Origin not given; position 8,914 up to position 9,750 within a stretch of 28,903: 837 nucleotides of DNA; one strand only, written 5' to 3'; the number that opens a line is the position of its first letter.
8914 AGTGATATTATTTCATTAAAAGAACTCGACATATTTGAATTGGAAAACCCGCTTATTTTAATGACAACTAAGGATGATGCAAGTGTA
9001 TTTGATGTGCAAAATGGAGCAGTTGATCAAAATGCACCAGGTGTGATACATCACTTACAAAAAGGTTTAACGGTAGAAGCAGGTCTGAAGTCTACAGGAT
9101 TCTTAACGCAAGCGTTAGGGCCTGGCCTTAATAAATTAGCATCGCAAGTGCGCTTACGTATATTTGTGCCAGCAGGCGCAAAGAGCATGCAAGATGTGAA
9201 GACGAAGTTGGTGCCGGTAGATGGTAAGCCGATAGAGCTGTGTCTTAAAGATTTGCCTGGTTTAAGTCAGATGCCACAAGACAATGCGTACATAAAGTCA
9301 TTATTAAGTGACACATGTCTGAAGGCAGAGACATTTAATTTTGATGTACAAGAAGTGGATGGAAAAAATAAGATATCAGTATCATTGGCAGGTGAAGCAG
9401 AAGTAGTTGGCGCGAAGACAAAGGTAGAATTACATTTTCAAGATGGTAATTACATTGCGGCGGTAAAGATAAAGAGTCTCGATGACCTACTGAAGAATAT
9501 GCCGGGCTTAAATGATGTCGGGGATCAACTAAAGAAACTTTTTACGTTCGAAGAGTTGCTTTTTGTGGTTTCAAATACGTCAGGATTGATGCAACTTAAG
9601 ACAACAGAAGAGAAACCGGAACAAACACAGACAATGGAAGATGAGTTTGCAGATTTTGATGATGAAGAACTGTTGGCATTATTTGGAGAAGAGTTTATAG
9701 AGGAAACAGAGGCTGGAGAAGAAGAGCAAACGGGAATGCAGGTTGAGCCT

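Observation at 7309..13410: Two-level repeat architecture: alternating A/B ~200-aa subrepeats whose Cys pairs are kept or lost together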

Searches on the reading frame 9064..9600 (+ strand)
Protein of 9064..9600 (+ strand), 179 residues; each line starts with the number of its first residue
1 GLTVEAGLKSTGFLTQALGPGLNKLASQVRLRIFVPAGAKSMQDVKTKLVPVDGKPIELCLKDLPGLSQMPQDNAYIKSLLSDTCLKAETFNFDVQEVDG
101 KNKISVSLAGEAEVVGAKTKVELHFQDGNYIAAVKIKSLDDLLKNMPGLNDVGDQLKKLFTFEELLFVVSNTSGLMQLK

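Call 33: search_protein_representatives(alignment_id=A2)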
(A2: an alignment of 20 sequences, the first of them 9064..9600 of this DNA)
Query: 20 sequences, 180 profile positions. Proteins with E-value up to 0.001 (for the whole library): 21; up to 1e-10: 15; up to 1e-30: 7. The best 21 are listed.
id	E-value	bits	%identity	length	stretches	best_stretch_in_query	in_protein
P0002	0.0e+00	1521.7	-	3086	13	1-180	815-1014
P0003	5.4e-122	421.0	-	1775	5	1-173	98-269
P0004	3.9e-111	385.6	-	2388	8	1-179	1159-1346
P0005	7.6e-76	270.7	-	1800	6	1-169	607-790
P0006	3.2e-54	200.2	-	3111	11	16-168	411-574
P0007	1.9e-41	158.6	-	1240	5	1-171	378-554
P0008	6.3e-31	124.3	-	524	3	2-169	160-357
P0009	2.4e-15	73.5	-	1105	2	17-175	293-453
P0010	3.1e-15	73.2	-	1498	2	22-177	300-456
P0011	4.3e-13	66.2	-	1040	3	1-172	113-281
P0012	1.0e-12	64.9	-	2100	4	9-169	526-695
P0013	1.1e-12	64.8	-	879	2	25-168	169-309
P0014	3.8e-12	63.1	-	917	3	26-168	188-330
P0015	1.2e-11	61.5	-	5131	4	15-168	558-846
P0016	2.5e-11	60.5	-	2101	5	8-157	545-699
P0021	3.1e-04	37.3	-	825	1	52-173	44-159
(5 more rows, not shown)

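Call 36: search_protein_families(library=pfam, proteins=[P0004, P0005, P0007, P0009, P0011, P0013, P0021], max_evalue=0.01)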
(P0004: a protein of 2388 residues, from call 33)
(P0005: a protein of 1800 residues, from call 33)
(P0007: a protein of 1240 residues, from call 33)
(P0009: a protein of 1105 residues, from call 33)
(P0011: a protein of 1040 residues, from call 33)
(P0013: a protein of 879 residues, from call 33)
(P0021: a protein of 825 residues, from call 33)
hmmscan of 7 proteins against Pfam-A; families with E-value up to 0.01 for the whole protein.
P0004 (2388 aa): 0 families

P0005 (1800 aa): 0 families

P0007 (1240 aa): 2 families
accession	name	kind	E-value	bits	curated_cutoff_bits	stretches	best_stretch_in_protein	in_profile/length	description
PF04740.18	LXG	-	0.006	16.9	26.5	0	1142-1235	98-195/202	LXG domain of WXG superfamily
PF12246.13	MKT1_C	-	0.0065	16.2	27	0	1121-1202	144-218/240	Temperature dependent protein affecting M2 dsRNA replication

P0009 (1105 aa): 0 families

P0011 (1040 aa): 0 families

P0013 (879 aa): 0 families

P0021 (825 aa): 2 families
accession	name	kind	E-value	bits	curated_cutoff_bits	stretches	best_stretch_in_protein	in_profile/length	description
PF14712.11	Snapin_Pallidin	-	0.0035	18.2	29.6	1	613-674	15-82/89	Snapin/Pallidin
PF20667.3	Sec10_N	-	0.0068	16.9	27.4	0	607-694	2-86/118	Exocyst complex component Sec10, N-terminal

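Call 41: find_homologous_proteins(query=A3, max_evalue=0.001)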
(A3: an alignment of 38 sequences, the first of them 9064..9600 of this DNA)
Query A3 (38 sequences): 4810 candidates shared short words with the query, none scored E <= 0.001.

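Call 43: find_encoding_contigs(protein=P0004, flank=8000, max_places=3)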
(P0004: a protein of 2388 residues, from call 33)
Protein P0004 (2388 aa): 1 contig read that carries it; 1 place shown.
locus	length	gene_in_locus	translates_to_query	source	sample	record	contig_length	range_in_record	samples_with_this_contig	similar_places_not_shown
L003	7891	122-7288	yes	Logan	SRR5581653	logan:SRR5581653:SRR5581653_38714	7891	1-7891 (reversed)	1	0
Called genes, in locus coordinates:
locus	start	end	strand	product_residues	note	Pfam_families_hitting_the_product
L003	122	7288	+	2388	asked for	-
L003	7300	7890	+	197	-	?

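Call 44: find_encoding_contigs(protein=P0013, flank=10000, max_places=3)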
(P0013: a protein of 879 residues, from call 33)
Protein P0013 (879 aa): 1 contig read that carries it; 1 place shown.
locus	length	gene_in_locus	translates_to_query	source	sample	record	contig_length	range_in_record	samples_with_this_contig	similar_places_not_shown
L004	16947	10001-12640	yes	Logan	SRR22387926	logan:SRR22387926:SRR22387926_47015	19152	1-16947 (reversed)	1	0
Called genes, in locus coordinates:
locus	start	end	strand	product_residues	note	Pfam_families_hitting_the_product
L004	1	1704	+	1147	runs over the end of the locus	PF02811:PHP, PF07733:DNA_pol3_alpha, PF17657:DNA_pol3_finger, PF14579:HHH_6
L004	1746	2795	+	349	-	PF27233:MJ0711_N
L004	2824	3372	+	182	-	PF13599:Pentapeptide_4 (faint), PF00805:Pentapeptide (faint), PF13576:Pentapeptide_3 (faint)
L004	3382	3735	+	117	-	-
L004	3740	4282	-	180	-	PF01025:GrpE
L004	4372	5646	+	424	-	-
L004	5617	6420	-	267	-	-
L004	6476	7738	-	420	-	PF01773:Nucleos_tra2_N, PF07670:Gate, PF07662:Nucleos_tra2_C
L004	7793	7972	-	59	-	-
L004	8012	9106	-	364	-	PF03462:PCRF, PF00472:RF-1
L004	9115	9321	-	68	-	PF01197:Ribosomal_L31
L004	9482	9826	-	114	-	-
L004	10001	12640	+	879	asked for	-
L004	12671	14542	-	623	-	PF03797:Autotransporter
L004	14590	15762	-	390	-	PF13173:AAA_14, PF13635:DUF4143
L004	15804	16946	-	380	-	?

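Call 45: find_encoding_contigs(protein=P0006, flank=10000, max_places=3)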
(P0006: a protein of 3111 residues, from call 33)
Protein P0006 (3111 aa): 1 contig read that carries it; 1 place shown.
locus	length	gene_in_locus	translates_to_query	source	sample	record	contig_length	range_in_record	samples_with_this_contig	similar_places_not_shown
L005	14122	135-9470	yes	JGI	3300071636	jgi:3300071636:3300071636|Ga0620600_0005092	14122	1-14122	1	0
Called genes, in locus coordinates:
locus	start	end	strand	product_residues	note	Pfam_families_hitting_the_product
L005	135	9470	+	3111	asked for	PF26039:Dcst2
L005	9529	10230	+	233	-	-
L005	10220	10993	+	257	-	-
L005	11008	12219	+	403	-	-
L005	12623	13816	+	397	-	-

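Call 50: predict_structure(alignment_id=A3)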
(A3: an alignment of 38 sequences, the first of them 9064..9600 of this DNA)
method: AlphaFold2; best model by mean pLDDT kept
length: 179 residues; sequences in the alignment: 38
mean_pLDDT: 84.2   pTM: 0.69
mean pLDDT of the five models: 84.2, 84.0, 83.1, 82.1, 81.9
residues with pLDDT >= 90: 39; 70-90: 134; 50-70: 6; < 50: 0
segments of 3 or more residues with pLDDT < 50: none
pLDDT, mean of each block of 10 residues (from residue 1): 91 79 87 96 91 91 82 83 85 77 80 86 83 80 82 88 84 67
secondary structure, 60 per line:
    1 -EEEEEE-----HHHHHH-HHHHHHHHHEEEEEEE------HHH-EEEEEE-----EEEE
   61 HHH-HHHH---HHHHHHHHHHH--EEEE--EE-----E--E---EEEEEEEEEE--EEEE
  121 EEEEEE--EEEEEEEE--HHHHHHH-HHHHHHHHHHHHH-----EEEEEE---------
elements in order: E2-7 H13-18 H20-28 E29-35 E46-51 E57-60 H65-68 H72-82 E85-88 E105-114 E117-126 E129-136 H139-145 H147-159 E165-170

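Call 53: fold_search(model_id=the predicted structure, library=pdb)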
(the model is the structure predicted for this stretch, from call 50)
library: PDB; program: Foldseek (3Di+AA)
matches with E <= 10: 175; with E <= 0.001: 0
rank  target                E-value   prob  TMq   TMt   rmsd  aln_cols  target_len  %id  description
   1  4azr_A                8.6e-02  0.25  0.20  0.25  16.3       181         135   10  Human epidermal fatty acid-binding protein (FABP5) in complex with the endocannabinoid anandamide (released 2013-08-07)
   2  1y0g_A                1.3e-01  0.35  0.26  0.27   7.9       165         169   11  CRYSTAL STRUCTURE OF THE ESCHERICHIA COLI YCEI PROTEIN, STRUCTURAL GENOMICS (released 2004-12-21)
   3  4azo                  2.0e-01  0.15  0.18  0.22  10.8       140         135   14  Murine epidermal fatty acid-binding protein (FABP5), apo form, poly- his tag removed (released 2013-08-07)
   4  5hz6                  2.1e-01  0.18  0.19  0.24  10.5       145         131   11  FABP4 in complex with 6-Chloro-2-isopropyl-4-(3-isopropyl-phenyl)-quinoline-3-carboxylic acid (released 2016-12-14)
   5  4azm_B                2.1e-01  0.16  0.20  0.25  17.3       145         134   13  Human epidermal fatty acid-binding protein (FABP5) in complex with the inhibitor BMS-309413 (released 2013-08-07)
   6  6xw9                  2.2e-01  0.15  0.18  0.23  10.6       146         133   13  Human myelin protein P2 mutant K120S (released 2020-04-08)
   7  7fwi_A                2.5e-01  0.13  0.18  0.22  10.6       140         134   14  Crystal Structure of human FABP5 in complex with 2-(indole-1-carbonylamino)benzoic acid, i.e. SMILES c12N(C(=O)Nc3c(cc (released 2023-06-14)
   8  7ntp_B                2.8e-01  0.14  0.19  0.23  10.8       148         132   15  Human myelin P2 mutant V115A (released 2021-09-01)
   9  5n4q                  2.8e-01  0.14  0.18  0.22  10.8       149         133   15  Human myelin protein P2, mutant T51P (released 2017-08-09)
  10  4azq                  2.9e-01  0.13  0.17  0.21  10.7       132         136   12  Murine epidermal fatty acid-binding protein (FABP5) in complex with the endocannabinoid 2-arachidonoylglycerol (released 2013-08-14)
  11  4a1h_A                3.5e-01  0.15  0.20  0.24  11.2       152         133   13  Human myelin P2 protein, K45S mutant (released 2012-09-26)
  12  6ew2                  3.5e-01  0.14  0.19  0.23  10.7       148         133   14  Human myelin protein P2 F57A mutant, tetragonal crystal form (released 2018-07-11)
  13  4azp                  3.5e-01  0.12  0.18  0.22  10.7       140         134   13  Murine epidermal fatty acid-binding protein (FABP5) in complex with the endocannabinoid anandamide (released 2013-08-07)
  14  4a60                  3.7e-01  0.11  0.16  0.19  10.9       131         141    8  Crystal structure of human testis-specific fatty acid binding protein 9 (FABP9) (released 2011-11-09)
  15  4a1y_A                3.9e-01  0.12  0.19  0.23  11.2       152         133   14  Human myelin P2 protein, K65Q mutant (released 2012-10-10)
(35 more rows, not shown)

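Call 61: search_solved_structures(query=A3, max_evalue=1)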
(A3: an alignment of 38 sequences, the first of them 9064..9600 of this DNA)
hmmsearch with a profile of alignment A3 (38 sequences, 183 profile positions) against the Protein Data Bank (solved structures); distinct sequences matched with E-value up to 1: 2.
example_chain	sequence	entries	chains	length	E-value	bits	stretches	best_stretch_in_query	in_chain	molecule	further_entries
9wyu_A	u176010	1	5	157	0.31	14.2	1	39-139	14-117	Anti-Parallel Protein 10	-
9fhl_Z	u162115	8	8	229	0.63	13.2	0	145-173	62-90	Small ribosomal subunit protein uS3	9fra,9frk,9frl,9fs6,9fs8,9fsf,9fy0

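Call 78: find_encoding_contigs(protein=P0012, flank=10000, max_places=3)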
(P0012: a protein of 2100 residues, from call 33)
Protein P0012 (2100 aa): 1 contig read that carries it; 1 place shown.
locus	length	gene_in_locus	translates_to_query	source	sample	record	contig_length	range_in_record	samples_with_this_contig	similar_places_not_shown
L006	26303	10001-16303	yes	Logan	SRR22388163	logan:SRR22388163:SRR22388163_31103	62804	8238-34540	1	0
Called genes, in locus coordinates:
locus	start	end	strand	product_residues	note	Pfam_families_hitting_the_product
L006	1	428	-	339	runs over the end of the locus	PF00154:RecA_N, PF06745:ATPase (faint), PF08423:Rad51, PF27531:MT3502_N (weak), PF21096:RecA_C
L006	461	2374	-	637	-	PF13623:SurA_N_2, PF13145:Rotamase_2 (weak), PF13616:Rotamase_3, PF00639:Rotamase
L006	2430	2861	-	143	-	-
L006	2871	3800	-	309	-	PF01745:IPT (faint), PF01715:IPPT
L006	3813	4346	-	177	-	PF02559:CarD_TRCF_RID, PF21095:CarD_C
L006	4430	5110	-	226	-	-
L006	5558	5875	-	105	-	PF18291:HU-HIG, PF00216:Bac_DNA_binding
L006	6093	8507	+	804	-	PF01820:Dala_Dala_lig_N, PF02655:ATP-grasp_3 (faint), PF07478:Dala_Dala_lig_C, PF01820:Dala_Dala_lig_N, PF07478:Dala_Dala_lig_C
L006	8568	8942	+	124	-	-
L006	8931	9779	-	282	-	PF13793:Pribosyltran_N, PF00156:Pribosyltran, PF14681:UPRTase (weak), PF14572:Pribosyl_synth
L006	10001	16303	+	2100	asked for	PF04513:Baculo_PEP_C (weak), PF26039:Dcst2 (faint)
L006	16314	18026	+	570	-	-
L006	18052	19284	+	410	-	PF00805:Pentapeptide (faint), PF13576:Pentapeptide_3 (faint), PF13599:Pentapeptide_4 (weak)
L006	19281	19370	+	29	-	-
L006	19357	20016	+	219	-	-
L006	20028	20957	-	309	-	-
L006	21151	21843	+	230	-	PF03938:OmpH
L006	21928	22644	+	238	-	PF01925:TauE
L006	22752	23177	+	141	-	-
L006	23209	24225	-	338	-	PF13483:Lactamase_B_3, PF00753:Lactamase_B (faint), PF12706:Lactamase_B_2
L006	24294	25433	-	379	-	PF13439:Glyco_transf_4, PF13579:Glyco_trans_4_4, PF00534:Glycos_transf_1, PF13692:Glyco_trans_1_4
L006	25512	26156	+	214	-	PF02223:Thymidylate_kin, PF13521:AAA_28 (weak)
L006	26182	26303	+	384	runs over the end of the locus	PF09992:NAGPA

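Call 79: find_encoding_contigs(protein=P0010, flank=10000, max_places=3)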
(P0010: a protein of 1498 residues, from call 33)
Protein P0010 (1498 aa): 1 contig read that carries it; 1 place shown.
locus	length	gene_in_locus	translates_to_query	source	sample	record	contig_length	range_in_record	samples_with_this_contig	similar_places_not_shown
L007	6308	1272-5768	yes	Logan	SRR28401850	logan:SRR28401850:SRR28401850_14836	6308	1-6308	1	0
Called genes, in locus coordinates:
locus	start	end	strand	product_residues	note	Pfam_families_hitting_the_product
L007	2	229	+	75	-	?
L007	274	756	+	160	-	-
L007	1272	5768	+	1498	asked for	-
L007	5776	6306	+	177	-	?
